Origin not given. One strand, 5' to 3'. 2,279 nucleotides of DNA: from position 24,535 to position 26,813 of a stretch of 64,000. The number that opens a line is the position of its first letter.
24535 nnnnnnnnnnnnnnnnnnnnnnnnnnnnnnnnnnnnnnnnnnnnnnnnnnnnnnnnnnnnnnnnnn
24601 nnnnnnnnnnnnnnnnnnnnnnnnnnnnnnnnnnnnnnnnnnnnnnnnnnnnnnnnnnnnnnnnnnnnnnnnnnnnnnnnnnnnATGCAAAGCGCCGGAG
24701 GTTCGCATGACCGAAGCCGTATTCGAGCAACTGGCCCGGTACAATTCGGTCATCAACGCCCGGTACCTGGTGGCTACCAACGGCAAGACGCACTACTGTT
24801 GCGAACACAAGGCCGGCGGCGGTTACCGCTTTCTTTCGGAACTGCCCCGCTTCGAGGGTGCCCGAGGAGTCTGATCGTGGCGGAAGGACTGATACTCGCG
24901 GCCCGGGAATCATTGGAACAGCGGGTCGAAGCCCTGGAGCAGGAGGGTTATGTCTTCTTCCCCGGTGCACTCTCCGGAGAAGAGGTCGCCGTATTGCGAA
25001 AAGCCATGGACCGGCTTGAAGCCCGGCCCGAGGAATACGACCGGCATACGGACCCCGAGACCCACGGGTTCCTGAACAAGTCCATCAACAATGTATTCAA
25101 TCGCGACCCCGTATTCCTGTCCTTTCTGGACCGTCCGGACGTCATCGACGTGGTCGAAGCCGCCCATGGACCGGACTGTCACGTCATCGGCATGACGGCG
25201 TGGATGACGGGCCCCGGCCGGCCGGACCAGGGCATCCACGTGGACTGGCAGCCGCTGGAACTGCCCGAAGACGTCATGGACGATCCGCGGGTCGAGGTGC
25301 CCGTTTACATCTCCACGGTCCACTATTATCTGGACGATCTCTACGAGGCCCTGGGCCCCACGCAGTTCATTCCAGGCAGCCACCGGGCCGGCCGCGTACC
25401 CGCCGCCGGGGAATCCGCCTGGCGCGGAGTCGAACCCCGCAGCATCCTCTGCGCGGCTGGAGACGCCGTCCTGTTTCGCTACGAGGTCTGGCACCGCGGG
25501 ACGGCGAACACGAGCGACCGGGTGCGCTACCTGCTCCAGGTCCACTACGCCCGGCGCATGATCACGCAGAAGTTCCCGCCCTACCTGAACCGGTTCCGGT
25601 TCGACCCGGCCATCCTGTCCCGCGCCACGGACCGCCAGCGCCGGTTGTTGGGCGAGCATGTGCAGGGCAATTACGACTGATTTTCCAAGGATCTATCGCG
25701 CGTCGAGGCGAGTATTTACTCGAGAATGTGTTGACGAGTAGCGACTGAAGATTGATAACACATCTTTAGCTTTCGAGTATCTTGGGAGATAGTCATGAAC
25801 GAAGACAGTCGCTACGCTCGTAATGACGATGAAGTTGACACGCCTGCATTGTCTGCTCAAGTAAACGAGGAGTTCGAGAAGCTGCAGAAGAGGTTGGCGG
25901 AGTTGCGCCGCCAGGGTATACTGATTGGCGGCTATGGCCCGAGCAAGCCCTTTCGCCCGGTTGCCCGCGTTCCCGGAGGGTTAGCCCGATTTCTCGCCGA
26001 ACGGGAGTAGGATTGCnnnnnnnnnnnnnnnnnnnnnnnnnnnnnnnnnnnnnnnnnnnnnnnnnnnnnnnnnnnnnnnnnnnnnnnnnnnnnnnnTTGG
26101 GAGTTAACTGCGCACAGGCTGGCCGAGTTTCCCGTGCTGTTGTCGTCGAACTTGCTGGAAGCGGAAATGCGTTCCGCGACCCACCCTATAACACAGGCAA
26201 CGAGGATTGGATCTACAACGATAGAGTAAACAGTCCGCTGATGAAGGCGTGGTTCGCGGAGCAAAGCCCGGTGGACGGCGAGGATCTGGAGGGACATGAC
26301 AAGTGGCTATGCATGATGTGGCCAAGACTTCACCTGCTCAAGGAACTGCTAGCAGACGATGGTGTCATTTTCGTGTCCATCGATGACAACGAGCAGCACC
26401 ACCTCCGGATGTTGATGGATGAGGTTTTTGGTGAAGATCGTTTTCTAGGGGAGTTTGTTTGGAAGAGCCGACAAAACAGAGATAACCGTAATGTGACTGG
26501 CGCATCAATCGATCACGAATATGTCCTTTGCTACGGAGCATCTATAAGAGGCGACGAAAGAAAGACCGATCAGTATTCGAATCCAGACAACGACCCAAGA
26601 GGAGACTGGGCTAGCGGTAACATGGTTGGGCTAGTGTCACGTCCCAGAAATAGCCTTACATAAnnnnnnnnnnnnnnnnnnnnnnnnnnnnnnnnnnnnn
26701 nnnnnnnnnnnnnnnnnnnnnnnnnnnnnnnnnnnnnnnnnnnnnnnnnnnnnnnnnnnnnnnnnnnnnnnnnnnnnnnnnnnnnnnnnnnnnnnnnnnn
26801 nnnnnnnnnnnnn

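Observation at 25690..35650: Roughly 10-kb lower-GC defense island full of half-decayed modules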

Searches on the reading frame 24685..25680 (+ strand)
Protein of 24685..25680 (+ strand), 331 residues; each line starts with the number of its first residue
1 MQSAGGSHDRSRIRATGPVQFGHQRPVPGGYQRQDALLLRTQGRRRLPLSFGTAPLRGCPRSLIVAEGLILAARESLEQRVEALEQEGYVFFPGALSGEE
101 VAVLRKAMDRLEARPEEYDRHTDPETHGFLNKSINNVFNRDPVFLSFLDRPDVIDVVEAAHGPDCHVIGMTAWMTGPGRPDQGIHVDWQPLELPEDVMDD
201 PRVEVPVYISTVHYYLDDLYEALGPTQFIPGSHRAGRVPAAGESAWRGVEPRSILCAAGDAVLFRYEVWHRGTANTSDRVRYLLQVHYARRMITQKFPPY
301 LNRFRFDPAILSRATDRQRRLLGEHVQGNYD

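Call 5: search_protein_families(library=pfam, proteins=[window:24685-25680:+], max_evalue=0.01)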
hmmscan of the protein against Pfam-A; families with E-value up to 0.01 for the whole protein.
window:24685-25680:+ (331 aa): 1 family
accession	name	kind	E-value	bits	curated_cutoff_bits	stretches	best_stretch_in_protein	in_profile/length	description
PF05721.19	PhyH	-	9.4e-20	72.2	22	1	85-281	2-211/213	Phytanoyl-CoA dioxygenase (PhyH)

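Call 14: find_related_loci(query=window:24877-25680:+, collection=metagenome_contigs, flank=10000)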
Query window:24877-25680:+ (267 aa) in metagenome_contigs; peptide patterns used: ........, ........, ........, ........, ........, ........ (x = any residue, [..] = any of these).
203 stretches matched a pattern; 128 encode a relative of the query (tblastn E <= 1e-3); the best 80 are kept; 80 distinct loci.
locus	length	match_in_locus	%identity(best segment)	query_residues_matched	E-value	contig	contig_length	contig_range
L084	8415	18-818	98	1-267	2e-177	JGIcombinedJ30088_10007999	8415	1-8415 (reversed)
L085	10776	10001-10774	97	1-258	9e-170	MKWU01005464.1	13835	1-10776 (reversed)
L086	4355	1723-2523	89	1-267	4e-166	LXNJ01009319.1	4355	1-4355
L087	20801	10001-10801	69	1-267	4e-132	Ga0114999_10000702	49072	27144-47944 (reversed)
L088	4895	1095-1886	68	3-267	4e-127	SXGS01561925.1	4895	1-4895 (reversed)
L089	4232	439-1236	67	1-267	2e-126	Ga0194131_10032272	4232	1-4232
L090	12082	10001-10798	67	1-267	9e-125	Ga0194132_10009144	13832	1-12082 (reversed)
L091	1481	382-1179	65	1-267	4e-134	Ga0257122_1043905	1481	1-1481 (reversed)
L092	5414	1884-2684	64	1-267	1e-123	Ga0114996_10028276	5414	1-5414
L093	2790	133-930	66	1-267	3e-128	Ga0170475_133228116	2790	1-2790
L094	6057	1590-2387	65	2-267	6e-123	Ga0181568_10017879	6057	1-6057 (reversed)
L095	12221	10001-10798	67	1-267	4e-122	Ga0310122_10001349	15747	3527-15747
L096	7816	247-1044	67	1-267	4e-122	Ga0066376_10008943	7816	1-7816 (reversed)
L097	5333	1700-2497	67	1-267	2e-122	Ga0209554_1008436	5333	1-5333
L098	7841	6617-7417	64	1-267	1e-121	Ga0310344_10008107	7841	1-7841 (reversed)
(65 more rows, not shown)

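Call 25: search_protein_families(library=pfam, proteins=[L087:12297-13664:+, L087:14455-15258:+, L087:15278-16150:+, L084:1158-1565:+, L084:1555-3252:+, L084:7178-7672:-, L084:7645-8388:-], max_evalue=0.01)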
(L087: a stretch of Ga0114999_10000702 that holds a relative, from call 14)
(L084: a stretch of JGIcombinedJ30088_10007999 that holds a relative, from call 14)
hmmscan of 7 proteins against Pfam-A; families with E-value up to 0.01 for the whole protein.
L087:12297-13664:+ (455 aa): 5 families
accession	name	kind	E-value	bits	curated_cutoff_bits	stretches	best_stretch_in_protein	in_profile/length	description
PF00884.28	Sulfatase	-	1.8e-49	169.1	25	1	5-333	1-300/301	Sulfatase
PF16347.10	SGSH_C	-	5e-23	82.4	29.3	1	291-425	11-147/154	N-sulphoglucosamine sulphohydrolase, C-terminal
PF01663.27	Phosphodiest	-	1.5e-11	44.9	23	2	8-81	2-72/342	Type I phosphodiesterase / nucleotide pyrophosphatase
PF02995.22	DUF229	-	1.4e-07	31.1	25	1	234-290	300-356/496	Protein of unknown function (DUF229)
PF07394.17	DUF1501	-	0.0096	15.6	27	0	242-279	266-303/390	Protein of unknown function (DUF1501)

L087:14455-15258:+ (267 aa): 1 family
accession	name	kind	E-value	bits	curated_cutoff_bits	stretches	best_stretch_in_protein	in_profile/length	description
PF03781.23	FGE-sulfatase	-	1.2e-50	172.9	23.3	1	37-260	4-255/255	Sulfatase-modifying factor enzyme 1-like domain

L087:15278-16150:+ (290 aa): 2 families
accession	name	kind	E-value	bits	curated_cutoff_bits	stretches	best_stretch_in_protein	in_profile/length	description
PF03372.29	Exo_endo_phos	-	5.2e-23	82.4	24.5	1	38-279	1-225/225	Endonuclease/Exonuclease/phosphatase family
PF23226.1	Exo_endo_phos_PGAP2IP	-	3.1e-09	36.9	27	1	44-217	13-171/239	PGAP2IP, C-terminal nuclease-like domain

L084:1158-1565:+ (135 aa): 1 family
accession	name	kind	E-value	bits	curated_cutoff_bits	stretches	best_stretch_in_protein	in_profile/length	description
PF01850.27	PIN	-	8.5e-07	30.1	23.6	1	12-121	2-111/120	PIN domain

L084:1555-3252:+ (565 aa): 1 family
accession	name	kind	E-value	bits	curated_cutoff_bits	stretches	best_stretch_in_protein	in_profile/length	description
PF01555.25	N6_N4_Mtase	-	4.8e-31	108.9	26.7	1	90-402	1-214/221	DNA methylase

L084:7178-7672:- (164 aa): 0 families

L084:7645-8388:- (247 aa): 1 family
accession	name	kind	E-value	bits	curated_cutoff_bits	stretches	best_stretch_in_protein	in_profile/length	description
PF08843.17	AbiEii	-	0.00081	19.8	22.5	1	129-180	128-185/238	Nucleotidyl transferase AbiEii toxin, Type IV TA system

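Call 28: search_protein_families(library=ncbifam, proteins=[L084:1158-1565:+, L084:1555-3252:+], max_evalue=0.01)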
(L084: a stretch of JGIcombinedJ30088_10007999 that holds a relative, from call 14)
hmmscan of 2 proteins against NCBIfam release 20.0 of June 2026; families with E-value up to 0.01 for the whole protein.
L084:1158-1565:+ (135 aa): 0 families

L084:1555-3252:+ (565 aa): 2 families
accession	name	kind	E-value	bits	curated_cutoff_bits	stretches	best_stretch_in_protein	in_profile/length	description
NF008572.0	PRK11524.1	equivalog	2.1e-09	36.9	292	2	64-113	11-57/294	adenine-specific DNA-methyltransferase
NF050803.1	DnaMtaseCcrMCaul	equivalog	6.1e-07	28.7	830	1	345-416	187-252/350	adenine-specific DNA-methyltransferase CcrM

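Call 92: search_protein_families(library=phrogs, proteins=[L084:1158-1565:+], max_evalue=0.01)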
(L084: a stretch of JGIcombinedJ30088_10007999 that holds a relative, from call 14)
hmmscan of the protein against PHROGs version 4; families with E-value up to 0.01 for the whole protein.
L084:1158-1565:+ (135 aa): 0 families

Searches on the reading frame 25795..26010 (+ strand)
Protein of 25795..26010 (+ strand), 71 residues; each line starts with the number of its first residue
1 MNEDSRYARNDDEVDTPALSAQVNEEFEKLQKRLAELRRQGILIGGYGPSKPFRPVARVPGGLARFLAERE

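Call 4: search_protein_families(library=pfam, proteins=[window:25795-26010:+], max_evalue=0.01)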
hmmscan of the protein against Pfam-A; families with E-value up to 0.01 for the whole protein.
window:25795-26010:+ (71 aa): 0 families

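Call 7: search_protein_families(library=padloc, proteins=[window:25795-26010:+], max_evalue=0.01)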
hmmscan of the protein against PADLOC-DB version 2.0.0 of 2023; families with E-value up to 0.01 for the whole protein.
window:25795-26010:+ (71 aa): 0 families

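Call 28: search_protein_families(library=ncbifam, proteins=[window:25795-26010:+], max_evalue=0.01)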
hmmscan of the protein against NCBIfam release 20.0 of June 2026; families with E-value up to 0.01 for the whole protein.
window:25795-26010:+ (71 aa): 0 families

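Call 54: search_protein_families(library=pfam, proteins=[window:25795-26010:+], max_evalue=1)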
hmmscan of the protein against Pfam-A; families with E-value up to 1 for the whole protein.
window:25795-26010:+ (71 aa): 0 families

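Call 91: search_solved_structures(query=window:25795-26010:+, max_evalue=10)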
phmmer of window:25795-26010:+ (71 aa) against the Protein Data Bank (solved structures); distinct sequences matched with E-value up to 10: 3.
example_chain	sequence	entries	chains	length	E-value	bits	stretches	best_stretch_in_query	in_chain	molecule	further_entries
7mcd_A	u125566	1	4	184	0.24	15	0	25-47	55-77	AI-designed TIM-barrel F15C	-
3vou_A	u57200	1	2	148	1.2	12.8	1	14-44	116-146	Ion transport 2 domain protein, Voltage-gated sodium channel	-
2wnd_A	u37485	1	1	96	1.9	12.2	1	6-30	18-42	PROTEIN S100-A7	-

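Call 92: search_protein_families(library=phrogs, proteins=[window:25795-26010:+], max_evalue=0.01)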
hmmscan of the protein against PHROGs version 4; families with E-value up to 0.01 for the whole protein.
window:25795-26010:+ (71 aa): 0 families

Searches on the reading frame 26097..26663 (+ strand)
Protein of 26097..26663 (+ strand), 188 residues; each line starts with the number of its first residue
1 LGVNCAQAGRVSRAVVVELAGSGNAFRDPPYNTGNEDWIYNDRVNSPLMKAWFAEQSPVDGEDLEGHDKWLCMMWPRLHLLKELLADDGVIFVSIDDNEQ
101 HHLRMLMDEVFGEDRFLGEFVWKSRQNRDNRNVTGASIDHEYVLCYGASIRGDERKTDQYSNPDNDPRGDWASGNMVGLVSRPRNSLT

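Call 4: search_protein_families(library=pfam, proteins=[window:26097-26663:+], max_evalue=0.01)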
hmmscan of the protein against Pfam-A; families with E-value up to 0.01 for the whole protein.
window:26097-26663:+ (188 aa): 1 family
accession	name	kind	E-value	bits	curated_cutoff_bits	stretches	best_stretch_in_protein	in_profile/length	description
PF01555.25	N6_N4_Mtase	-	4e-15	56.8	26.7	1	26-149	5-107/221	DNA methylase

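Call 7: search_protein_families(library=padloc, proteins=[window:26097-26663:+], max_evalue=0.01)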
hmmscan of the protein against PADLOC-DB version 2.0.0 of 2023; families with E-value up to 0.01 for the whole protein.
window:26097-26663:+ (188 aa): 20 families
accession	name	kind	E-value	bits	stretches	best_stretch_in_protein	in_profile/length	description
PDLC03640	MTase_III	-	1.5e-51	173.6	1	25-148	69-198/654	Type III methyltransferase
PDLC03644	MTase_III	-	3.4e-51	172.6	1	26-173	65-220/542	Type III methyltransferase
PDLC03634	MTase_III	-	4.8e-40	136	1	28-176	123-288/621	Type III methyltransferase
PDLC03641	MTase_III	-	1.5e-34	117.6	1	27-160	132-272/657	Type III methyltransferase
PDLC03637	MTase_III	-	5.7e-32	109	1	26-176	148-299/513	Type III methyltransferase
PDLC03639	MTase_III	-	1.6e-29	100.7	1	27-178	115-255/639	Type III methyltransferase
PDLC03636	MTase_III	-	1.7e-28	97.8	1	63-176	89-209/575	Type III methyltransferase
PDLC03642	MTase_III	-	6.4e-28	95.7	1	26-151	109-219/528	Type III methyltransferase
PDLC03635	MTase_III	-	1.2e-24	85.1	1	67-149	265-350/708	Type III methyltransferase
PDLC03638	MTase_III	-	2.5e-18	63.8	1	69-147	430-509/816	Type III methyltransferase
PDLC03643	MTase_III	-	1e-16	59.1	1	74-177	1-108/465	Type III methyltransferase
PDLC03354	MTase_II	-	2.2e-16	57.9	1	27-147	90-205/425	Type II methyltransferase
PDLC03645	MTase_III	-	3.8e-12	43.1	1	26-116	166-243/709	Type III methyltransferase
PDLC03278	MTase_II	-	5e-12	43.9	1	67-147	46-120/390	Type II methyltransferase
PDLC03300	MTase_II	-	1.4e-10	38.8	1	67-146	83-160/302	Type II methyltransferase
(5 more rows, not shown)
